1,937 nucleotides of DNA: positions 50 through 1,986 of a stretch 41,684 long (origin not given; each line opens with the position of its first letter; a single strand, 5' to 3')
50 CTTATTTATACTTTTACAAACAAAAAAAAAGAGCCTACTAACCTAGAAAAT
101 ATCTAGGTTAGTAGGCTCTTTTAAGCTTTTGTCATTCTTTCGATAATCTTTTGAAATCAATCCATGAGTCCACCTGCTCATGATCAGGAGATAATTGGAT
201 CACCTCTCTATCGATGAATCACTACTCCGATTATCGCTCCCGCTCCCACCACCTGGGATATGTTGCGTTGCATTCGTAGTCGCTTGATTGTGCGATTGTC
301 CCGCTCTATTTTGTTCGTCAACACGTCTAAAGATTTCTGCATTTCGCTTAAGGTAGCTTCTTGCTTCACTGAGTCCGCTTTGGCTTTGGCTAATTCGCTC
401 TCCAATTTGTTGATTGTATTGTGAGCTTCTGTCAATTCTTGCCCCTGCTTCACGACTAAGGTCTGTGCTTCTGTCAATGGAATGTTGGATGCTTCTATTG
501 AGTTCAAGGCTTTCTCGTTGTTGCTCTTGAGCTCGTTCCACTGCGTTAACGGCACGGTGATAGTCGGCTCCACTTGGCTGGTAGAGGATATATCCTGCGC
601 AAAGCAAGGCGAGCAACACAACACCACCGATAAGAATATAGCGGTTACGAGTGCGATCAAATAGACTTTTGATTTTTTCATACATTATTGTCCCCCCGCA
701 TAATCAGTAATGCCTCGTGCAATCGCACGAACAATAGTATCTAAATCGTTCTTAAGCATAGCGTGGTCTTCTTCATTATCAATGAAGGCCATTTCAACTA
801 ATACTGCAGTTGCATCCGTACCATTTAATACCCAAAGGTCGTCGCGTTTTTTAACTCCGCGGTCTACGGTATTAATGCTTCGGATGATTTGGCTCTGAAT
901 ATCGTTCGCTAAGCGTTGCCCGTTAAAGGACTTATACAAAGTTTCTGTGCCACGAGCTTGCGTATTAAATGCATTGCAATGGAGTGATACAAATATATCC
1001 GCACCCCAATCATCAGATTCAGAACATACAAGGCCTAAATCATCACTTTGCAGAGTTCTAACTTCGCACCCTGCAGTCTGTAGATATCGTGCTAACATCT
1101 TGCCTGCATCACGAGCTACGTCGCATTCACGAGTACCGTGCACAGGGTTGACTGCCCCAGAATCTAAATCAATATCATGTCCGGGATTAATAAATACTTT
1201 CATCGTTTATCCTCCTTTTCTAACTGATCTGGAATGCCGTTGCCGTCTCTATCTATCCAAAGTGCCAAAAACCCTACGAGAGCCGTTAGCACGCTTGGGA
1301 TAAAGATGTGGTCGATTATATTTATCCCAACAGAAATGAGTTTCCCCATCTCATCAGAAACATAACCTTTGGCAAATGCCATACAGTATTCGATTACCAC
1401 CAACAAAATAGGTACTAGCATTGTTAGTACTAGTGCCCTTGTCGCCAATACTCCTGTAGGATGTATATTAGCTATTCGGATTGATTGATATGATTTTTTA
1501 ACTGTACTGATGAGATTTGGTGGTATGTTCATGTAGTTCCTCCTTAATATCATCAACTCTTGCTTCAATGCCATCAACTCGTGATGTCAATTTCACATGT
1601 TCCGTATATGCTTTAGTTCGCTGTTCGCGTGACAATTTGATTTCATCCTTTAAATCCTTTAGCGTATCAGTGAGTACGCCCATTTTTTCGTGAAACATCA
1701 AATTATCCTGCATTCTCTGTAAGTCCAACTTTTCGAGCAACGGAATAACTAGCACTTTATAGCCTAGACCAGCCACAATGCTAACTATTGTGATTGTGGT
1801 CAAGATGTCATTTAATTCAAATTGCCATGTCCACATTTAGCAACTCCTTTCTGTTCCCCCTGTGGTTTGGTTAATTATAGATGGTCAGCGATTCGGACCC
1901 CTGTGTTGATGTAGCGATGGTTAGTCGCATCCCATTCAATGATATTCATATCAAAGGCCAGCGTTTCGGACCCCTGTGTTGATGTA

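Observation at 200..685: Two co-extensive ORFs in different frames at the spanin position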

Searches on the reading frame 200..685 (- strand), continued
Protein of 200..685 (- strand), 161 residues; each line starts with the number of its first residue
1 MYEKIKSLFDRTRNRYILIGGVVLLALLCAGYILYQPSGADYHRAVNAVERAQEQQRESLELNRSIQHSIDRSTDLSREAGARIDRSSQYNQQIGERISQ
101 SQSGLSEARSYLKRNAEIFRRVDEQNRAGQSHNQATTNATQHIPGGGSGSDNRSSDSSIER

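Call 78: fold_search(model_id=the predicted structure, library=viral)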
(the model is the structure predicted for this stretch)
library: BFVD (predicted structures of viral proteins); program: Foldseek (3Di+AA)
matches with E <= 10: 8; with E <= 0.001: 0
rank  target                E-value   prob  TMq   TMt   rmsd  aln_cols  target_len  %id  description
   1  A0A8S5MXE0            1.4e+00  0.20  0.39  0.37  14.3       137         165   18  Septum formation initiator [Myoviridae sp. ctRRy11]
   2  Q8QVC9                2.7e+00  0.10  0.38  0.16  21.0       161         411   18  VP6 (Fragment) [Colorado tick fever virus]
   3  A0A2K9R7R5            5.2e+00  0.10  0.32  0.34  18.2       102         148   15  (no name in the UniProt tables at hand)
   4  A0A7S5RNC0            7.3e+00  0.03  0.21  0.10  16.1       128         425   17  (no name in the UniProt tables at hand)
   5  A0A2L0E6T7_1          7.9e+00  0.05  0.28  0.05  28.8       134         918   13  (no name in the UniProt tables at hand)
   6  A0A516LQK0            9.3e+00  0.08  0.32  0.33  22.3        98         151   11  (no name in the UniProt tables at hand)
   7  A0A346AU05            9.3e+00  0.06  0.35  0.41  14.2        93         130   10  (no name in the UniProt tables at hand)
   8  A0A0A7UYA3            9.3e+00  0.04  0.33  0.07  15.8       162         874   17  ADOR42 [Adoxophyes orana granulovirus]

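Call 79: list_cluster_members(proteins=[P0287, P0288, P0289, P0290, P0291, P0292, P0294, P0295, P0297, P0276])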
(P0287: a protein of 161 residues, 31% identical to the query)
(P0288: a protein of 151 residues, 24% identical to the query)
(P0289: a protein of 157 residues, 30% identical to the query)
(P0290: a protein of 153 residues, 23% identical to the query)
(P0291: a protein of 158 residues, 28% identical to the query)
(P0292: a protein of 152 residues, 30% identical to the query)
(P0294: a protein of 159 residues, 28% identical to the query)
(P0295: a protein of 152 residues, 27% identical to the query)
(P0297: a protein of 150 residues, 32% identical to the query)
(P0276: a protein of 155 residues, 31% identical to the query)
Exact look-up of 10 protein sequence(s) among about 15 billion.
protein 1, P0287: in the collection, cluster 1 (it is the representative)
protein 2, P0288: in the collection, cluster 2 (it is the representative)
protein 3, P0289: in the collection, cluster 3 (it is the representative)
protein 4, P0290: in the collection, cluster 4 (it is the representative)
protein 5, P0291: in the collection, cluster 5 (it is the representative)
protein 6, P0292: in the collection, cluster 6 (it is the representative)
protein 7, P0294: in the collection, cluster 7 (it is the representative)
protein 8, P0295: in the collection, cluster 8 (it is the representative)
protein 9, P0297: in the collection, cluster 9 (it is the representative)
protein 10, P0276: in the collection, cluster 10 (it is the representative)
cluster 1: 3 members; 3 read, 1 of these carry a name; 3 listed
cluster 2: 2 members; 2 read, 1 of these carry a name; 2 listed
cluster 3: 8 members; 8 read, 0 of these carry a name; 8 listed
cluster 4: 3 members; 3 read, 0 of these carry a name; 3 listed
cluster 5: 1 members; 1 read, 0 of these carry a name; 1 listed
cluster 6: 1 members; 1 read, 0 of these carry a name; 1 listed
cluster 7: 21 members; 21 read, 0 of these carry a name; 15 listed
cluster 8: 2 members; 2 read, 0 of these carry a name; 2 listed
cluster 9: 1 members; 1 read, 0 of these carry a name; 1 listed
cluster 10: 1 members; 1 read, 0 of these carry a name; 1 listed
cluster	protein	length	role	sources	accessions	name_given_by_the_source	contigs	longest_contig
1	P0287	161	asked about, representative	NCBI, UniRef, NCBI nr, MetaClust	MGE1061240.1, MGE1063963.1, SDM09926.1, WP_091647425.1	hypothetical protein NXG27_01125 [Megasphaera paucivorans] | Uncharacterized protein n=1 Tax=Megasphaera paucivorans TaxID=349095 ... | hypothetical protein [Megasphaera paucivorans]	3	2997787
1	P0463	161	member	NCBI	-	-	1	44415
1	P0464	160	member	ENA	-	-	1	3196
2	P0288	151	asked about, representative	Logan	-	-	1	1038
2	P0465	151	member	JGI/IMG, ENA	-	septal ring factor EnvC (AmiA/AmiB activator)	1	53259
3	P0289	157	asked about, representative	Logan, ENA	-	-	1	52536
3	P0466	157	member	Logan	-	-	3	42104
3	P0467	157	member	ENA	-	-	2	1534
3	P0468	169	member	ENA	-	-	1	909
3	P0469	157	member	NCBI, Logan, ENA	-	-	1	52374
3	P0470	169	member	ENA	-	-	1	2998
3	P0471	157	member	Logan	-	-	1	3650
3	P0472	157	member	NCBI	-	-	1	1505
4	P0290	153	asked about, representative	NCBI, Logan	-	-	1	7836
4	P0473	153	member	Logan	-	-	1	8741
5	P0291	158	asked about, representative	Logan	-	-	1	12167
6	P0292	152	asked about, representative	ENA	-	-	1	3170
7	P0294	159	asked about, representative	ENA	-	-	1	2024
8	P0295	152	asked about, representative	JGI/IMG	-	-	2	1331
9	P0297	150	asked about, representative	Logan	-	-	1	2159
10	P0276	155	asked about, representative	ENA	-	-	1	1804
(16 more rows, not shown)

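Call 81: find_related_loci(query=P0287, collection=viral_contigs, flank=2000)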
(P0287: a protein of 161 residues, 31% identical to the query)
Query P0287 (161 aa) in viral_contigs; peptide patterns used: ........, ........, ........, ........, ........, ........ (x = any residue, [..] = any of these).
5 stretches matched a pattern; 2 encode a relative of the query (tblastn E <= 1e-3); 2 distinct loci.
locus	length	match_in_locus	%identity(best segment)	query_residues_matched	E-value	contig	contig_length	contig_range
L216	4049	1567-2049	100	1-161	8e-105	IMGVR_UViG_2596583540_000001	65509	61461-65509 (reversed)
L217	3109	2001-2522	56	1-160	2e-40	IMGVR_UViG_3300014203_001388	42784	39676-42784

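Call 82: find_related_loci(query=P0289, collection=viral_contigs, flank=2000)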
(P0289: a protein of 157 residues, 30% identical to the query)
Query P0289 (157 aa) in viral_contigs; peptide patterns used: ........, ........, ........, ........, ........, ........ (x = any residue, [..] = any of these).
60 stretches matched a pattern, but none encodes a relative of the query by tblastn (E <= 1e-3).

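Call 83: fold_search(model_id=the predicted structure, library=viral)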
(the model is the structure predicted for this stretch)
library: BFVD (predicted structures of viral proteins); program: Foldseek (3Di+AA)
matches with E <= 10: 1; with E <= 0.001: 0
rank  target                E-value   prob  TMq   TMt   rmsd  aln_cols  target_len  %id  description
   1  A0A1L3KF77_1          6.5e+00  0.02  0.18  0.03  34.1       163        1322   20  (no name in the UniProt tables at hand)

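Call 86: search_protein_families(library=pfam, proteins=[P0224, P0248, P0250, P0298, P0287, P0346, P0377, L210:1985-2368:+, L213:1898-2281:+], max_evalue=0.01)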
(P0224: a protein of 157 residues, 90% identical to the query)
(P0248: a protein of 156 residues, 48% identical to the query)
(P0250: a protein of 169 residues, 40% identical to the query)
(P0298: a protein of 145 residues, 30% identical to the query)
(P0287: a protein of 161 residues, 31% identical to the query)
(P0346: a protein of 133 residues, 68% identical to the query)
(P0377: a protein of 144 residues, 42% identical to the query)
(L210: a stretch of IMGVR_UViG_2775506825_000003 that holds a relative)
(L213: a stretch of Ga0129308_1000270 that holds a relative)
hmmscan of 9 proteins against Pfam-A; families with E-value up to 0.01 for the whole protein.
P0224 (157 aa): 5 families
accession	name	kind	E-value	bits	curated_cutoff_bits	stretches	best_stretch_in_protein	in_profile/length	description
PF08614.16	ATG16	-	0.0011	19.7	33.7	1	52-139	50-132/200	Autophagy protein 16 (ATG16)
PF05335.18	DUF745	-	0.0029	17.8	33.3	1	56-134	44-122/183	Protein of unknown function (DUF745)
PF15233.11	SYCE1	-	0.003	18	27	1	78-145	23-91/152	Synaptonemal complex central element protein 1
PF06160.17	EzrA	-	0.0049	15.7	39.6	1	47-129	352-434/557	Septation ring formation regulator, EzrA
PF16716.10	BST2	-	0.0059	17.7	27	1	69-131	26-88/91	Bone marrow stromal antigen 2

P0248 (156 aa): 2 families
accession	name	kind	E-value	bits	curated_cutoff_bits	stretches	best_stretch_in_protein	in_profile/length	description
PF12777.12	MT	-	0.0017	17.9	24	1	46-124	26-104/344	Microtubule-binding stalk of dynein motor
PF08614.16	ATG16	-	0.0066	17.1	33.7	1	52-136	66-143/200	Autophagy protein 16 (ATG16)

P0250 (169 aa): 0 families

P0298 (145 aa): 4 families
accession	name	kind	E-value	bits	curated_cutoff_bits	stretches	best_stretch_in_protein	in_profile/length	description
PF07926.17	TPR_MLP1_2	-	0.00086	19.8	36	0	75-134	62-121/129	TPR/MLP1/MLP2-like protein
PF20994.3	CENPU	-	0.0025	17.9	27.8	1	46-122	82-157/200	CENPU protein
PF25078.1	DUF7801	-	0.0083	16.8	33.2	0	66-115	4-53/155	Domain of unknown function (DUF7801)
PF13779.11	DUF4175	-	0.0096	14.4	27.3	0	46-119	652-719/825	Domain of unknown function (DUF4175)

P0287 (161 aa): 4 families
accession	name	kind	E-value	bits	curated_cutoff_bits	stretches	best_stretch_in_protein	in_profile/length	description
PF05911.16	FPP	-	0.0045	15.7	40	1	38-134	696-792/871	Filament-like plant protein, long coiled-coil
PF03177.20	Nucleoporin_C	-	0.0065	15.7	25.9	1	22-132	431-539/672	Non-repetitive/WGA-negative nucleoporin C-terminal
PF05266.19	DUF724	-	0.0066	16.8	38.4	0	94-143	99-148/188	Protein of unknown function (DUF724)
PF00261.25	Tropomyosin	-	0.0086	16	38.6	0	44-140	9-105/242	Tropomyosin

P0346 (133 aa): 0 families

P0377 (144 aa): 0 families

L210:1985-2368:+ (128 aa): 4 families
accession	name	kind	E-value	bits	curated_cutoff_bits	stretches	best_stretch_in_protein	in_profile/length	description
PF20667.3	Sec10_N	-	0.0017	18.9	27.4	0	33-66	63-96/118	Exocyst complex component Sec10, N-terminal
PF02181.28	FH2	-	0.0019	17.9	34.8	1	33-111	283-360/372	Formin Homology 2 Domain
PF05335.18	DUF745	-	0.0033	17.6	33.3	1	35-117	71-153/183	Protein of unknown function (DUF745)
PF23954.1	DUF7283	-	0.0092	16.4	27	0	16-67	16-67/142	Family of unknown function (DUF7283)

L213:1898-2281:+ (128 aa): 2 families
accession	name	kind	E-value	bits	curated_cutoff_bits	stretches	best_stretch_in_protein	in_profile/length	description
PF11932.13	DUF3450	-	0.00089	19.1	32.6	1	16-117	4-100/241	Protein of unknown function (DUF3450)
PF19911.4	DUF6384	-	0.0039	16.8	25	1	10-106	98-195/308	Family of unknown function (DUF6384)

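Call 87: search_protein_families(library=padloc, proteins=[window:203-685:-, window:211-681:-], max_evalue=0.01)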
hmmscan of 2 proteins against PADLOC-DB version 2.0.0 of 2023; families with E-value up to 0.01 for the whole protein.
window:203-685:- (161 aa): 0 families

window:211-681:- (157 aa): 5 families
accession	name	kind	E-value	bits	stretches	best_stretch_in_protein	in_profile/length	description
PDLC03863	LmuB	-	0.00087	16.1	1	48-139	229-306/610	-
PDLC03976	PD-Lambda-1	-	0.0017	15.3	1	4-137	4-123/491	-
PDLC03977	PD-Lambda-1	-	0.0036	14.2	1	9-125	13-130/496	-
PDLC00518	JetC1|JetC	-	0.0036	13.2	1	76-140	691-755/1112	DUF3584 domain; MukB-like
PDLC02730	PbeC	-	0.004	13.9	1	33-143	391-497/651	PbeC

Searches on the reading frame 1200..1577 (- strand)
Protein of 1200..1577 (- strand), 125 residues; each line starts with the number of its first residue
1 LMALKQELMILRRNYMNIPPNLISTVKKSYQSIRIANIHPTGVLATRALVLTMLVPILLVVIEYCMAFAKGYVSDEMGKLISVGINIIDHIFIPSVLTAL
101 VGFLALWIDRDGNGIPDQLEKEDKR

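Call 4: search_protein_families(library=pfam, proteins=[window:1200-1577:-], max_evalue=1)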
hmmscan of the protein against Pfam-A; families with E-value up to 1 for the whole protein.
window:1200-1577:- (125 aa): 0 families

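Call 5: search_protein_families(library=phrogs, proteins=[window:1200-1577:-], max_evalue=1)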
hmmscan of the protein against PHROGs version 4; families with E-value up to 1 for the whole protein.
window:1200-1577:- (125 aa): 3 families
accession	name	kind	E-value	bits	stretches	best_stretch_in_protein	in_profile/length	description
phrog_27828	-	unknown function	4.2e-51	173.1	1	22-124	5-107/117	-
phrog_35484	-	unknown function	0.19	12.3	1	38-52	15-29/45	-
phrog_17047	-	unknown function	0.2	13.3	0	50-69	17-36/75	-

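Call 68: search_protein_families(library=ncbifam, proteins=[window:1200-1532:-], max_evalue=0.1)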
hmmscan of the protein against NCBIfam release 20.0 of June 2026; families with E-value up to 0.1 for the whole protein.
window:1200-1532:- (110 aa): 1 family
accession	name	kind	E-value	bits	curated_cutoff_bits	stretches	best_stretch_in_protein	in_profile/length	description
NF038018.1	qmoC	equivalog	0.062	12.7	300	1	4-89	80-170/360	quinone-interacting membrane-bound oxidoreductase complex subunit QmoC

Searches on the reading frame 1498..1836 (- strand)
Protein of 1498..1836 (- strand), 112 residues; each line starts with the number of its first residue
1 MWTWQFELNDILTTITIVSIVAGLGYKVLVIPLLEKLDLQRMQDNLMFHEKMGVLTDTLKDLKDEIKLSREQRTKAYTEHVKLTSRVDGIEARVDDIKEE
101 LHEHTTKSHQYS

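Call 4: search_protein_families(library=pfam, proteins=[window:1498-1836:-], max_evalue=1)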
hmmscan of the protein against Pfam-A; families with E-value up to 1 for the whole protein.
window:1498-1836:- (112 aa): 6 families
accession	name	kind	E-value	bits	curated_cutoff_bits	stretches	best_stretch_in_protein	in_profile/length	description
PF05276.19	SH3BP5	-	0.026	14.7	25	1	55-111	117-173/231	SH3 domain-binding protein 5 (SH3BP5)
PF12325.13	TMF_TATA_bd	-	0.032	14.8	29.1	1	59-111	28-80/115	TATA element modulatory factor 1 TATA binding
PF05266.19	DUF724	-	0.047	14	38.4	1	43-106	123-186/188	Protein of unknown function (DUF724)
PF12918.12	TcdB_N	-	0.078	13.7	27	0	58-79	6-28/66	TcdB toxin N-terminal helical domain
PF10660.14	MitoNEET_N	-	0.095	13.2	23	1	6-28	31-53/64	Iron-containing outer mitochondrial membrane protein N-terminus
PF09107.17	SelB-wing_3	-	0.15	12.1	23.2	0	30-41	25-36/47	Elongation factor SelB, winged helix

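Call 5: search_protein_families(library=phrogs, proteins=[window:1498-1836:-], max_evalue=1)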
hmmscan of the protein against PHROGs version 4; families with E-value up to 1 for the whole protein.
window:1498-1836:- (112 aa): 16 families
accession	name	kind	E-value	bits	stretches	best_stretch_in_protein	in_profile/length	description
phrog_8369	-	other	2.7e-12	48.1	1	1-108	8-115/192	hol-like chemotaxis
phrog_1009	-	unknown function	5.4e-09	37.1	1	3-109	3-100/103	-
phrog_5553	-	unknown function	0.00048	21.4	1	54-108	11-65/114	-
phrog_5211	-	unknown function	0.0051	18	1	49-104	7-62/112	-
phrog_3413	-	unknown function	0.0071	17.7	1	69-108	29-66/106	-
phrog_2658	-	other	0.0078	17.5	1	12-107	9-109/126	hol-like chemotaxis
phrog_462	-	other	0.015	16.5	1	4-108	12-97/101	lipoprotein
phrog_4780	-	unknown function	0.046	14.3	1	38-111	138-212/275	-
phrog_31730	-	moron, auxiliary metabolic gene and host takeover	0.079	13.9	1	16-43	20-47/168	membrane protein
phrog_2531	-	unknown function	0.11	13.9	1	6-47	6-47/100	-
phrog_36594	-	unknown function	0.11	13.3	1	50-98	5-51/62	-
phrog_3550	-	unknown function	0.15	13.4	1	51-103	10-50/79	-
phrog_35558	-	unknown function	0.17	12.7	1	40-80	21-61/82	-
phrog_17250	-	unknown function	0.19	12.9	1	54-107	8-61/65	-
phrog_1863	-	unknown function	0.39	11.7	0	41-100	35-94/97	-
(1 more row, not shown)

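Call 68: search_protein_families(library=ncbifam, proteins=[window:1498-1836:-], max_evalue=0.1)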
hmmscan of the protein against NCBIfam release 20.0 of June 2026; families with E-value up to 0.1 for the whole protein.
window:1498-1836:- (112 aa): 2 families
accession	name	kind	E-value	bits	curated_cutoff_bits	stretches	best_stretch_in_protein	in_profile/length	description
NF007973.0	PRK10697.1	equivalog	0.047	13.6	136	1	12-79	37-103/119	envelope stress response membrane protein PspC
NF033158.1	Myrrcad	domain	0.095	12.2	33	0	11-27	12-28/36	MyrrCad domain-containing protein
